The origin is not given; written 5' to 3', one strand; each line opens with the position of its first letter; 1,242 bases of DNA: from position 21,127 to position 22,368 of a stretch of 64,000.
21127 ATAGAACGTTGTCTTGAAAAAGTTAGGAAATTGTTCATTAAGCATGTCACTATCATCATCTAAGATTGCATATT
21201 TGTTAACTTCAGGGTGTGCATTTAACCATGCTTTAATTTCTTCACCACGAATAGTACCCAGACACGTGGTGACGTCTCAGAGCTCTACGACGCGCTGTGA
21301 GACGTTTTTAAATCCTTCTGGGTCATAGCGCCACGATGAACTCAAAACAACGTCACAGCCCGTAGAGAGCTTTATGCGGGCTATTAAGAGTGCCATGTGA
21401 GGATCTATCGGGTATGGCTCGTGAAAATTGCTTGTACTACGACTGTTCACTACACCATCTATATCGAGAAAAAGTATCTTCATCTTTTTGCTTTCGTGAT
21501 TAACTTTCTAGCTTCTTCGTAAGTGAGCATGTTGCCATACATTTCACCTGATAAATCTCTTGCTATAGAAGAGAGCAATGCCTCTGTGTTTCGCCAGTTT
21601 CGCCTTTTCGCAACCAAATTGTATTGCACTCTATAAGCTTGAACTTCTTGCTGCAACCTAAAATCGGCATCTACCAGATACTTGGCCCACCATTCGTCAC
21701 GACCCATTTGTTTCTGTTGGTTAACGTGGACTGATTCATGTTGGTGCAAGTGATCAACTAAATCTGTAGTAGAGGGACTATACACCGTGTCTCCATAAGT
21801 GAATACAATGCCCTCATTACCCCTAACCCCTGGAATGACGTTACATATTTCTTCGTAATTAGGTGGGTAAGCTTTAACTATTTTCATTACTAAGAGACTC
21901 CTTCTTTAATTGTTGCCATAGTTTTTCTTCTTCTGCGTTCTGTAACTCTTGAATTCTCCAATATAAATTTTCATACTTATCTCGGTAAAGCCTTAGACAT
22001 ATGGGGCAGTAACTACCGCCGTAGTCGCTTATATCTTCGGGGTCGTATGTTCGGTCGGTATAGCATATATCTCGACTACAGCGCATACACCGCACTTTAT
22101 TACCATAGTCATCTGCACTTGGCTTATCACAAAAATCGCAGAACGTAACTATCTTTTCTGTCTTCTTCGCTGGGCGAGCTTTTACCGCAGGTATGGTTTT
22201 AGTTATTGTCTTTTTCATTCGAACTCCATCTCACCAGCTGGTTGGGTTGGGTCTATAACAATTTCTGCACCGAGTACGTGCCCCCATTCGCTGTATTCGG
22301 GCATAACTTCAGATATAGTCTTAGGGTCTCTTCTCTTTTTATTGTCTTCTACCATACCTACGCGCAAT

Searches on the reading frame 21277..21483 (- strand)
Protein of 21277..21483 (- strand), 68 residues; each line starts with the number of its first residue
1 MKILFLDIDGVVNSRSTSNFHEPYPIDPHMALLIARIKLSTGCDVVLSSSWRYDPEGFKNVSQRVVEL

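Call 7: search_protein_families(library=pfam, proteins=[window:21280-21483:-], max_evalue=0.1)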
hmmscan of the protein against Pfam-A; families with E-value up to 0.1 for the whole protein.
seq(68 aa): 1 family
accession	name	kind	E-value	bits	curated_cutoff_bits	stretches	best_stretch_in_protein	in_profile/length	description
PF18143.6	HAD_SAK_2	-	9e-10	39.5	27.5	1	3-59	1-59/139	HAD domain in Swiss Army Knife RNA repair proteins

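Call 15: find_encoding_contigs(protein=window:21277-21483:-, flank=3000, max_places=10)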
Protein window:21277-21483:- (68 aa): no gene with exactly this product is on record in the collection.

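Call 48: list_cluster_members(proteins=[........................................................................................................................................, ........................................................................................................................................, window:21280-21483:-])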
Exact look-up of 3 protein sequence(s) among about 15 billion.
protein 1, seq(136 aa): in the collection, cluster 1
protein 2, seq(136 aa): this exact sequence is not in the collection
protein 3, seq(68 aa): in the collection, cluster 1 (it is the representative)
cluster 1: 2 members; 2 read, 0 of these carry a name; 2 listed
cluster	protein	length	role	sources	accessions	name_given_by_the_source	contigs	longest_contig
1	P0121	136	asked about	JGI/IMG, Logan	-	-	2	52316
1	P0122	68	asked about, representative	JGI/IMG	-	-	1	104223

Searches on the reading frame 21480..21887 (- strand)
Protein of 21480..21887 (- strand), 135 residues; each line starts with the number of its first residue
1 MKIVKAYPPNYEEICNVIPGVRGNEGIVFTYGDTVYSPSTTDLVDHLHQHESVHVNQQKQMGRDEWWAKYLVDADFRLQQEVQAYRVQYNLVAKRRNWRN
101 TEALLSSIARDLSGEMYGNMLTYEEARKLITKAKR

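Call 26: find_encoding_contigs(protein=window:21480-21887:-, flank=3000, max_places=10)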
Protein window:21480-21887:- (135 aa): 3 contigs read that carry it; 2 places shown.
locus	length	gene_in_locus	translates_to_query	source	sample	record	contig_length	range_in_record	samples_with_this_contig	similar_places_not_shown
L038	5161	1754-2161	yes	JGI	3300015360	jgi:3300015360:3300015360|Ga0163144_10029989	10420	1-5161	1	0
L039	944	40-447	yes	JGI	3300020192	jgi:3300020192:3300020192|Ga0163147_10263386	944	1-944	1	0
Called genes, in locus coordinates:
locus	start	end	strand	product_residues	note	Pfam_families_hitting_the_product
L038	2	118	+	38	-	?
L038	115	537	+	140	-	-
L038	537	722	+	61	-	-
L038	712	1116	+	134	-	-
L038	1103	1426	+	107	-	-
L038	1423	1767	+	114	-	-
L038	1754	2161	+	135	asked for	-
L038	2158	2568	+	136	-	PF18143:HAD_SAK_2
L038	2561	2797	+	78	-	-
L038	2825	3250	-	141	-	-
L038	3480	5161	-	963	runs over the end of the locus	PF17975:RNR_Alpha (weak), PF21995:RNR-II_ins_dom (weak)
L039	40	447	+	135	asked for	-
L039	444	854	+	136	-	PF18143:HAD_SAK_2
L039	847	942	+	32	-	?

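Call 54: search_protein_families(library=pfam, proteins=[window:21480-21887:-], max_evalue=0.01)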
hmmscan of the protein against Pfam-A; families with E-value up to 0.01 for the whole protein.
window:21480-21887:- (135 aa): 0 families

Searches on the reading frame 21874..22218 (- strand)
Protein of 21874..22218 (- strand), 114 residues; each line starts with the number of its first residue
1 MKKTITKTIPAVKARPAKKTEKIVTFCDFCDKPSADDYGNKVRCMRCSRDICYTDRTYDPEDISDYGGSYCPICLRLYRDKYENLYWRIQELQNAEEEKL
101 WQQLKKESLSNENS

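Call 27: find_encoding_contigs(protein=window:21874-22218:-, flank=3000, max_places=10)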
Protein window:21874-22218:- (114 aa): 3 contigs read that carry it; 2 places shown.
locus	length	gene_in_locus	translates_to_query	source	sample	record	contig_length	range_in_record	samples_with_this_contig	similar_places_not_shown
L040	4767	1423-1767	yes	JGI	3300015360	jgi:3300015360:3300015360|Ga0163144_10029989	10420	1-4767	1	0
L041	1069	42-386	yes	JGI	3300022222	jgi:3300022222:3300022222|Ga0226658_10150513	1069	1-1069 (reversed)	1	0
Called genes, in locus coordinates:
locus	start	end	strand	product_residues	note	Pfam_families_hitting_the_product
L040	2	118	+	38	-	?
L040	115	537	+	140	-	-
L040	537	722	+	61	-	-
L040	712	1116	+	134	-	-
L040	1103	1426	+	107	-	-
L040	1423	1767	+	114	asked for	-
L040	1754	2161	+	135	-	-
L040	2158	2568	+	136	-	PF18143:HAD_SAK_2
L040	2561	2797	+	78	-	-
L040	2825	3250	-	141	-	-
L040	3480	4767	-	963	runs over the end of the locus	PF17975:RNR_Alpha (weak), PF21995:RNR-II_ins_dom (weak)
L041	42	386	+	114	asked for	-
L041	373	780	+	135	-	-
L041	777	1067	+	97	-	?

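Call 54: search_protein_families(library=pfam, proteins=[window:21874-22218:-], max_evalue=0.01)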
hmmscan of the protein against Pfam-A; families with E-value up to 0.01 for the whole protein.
window:21874-22218:- (114 aa): 0 families
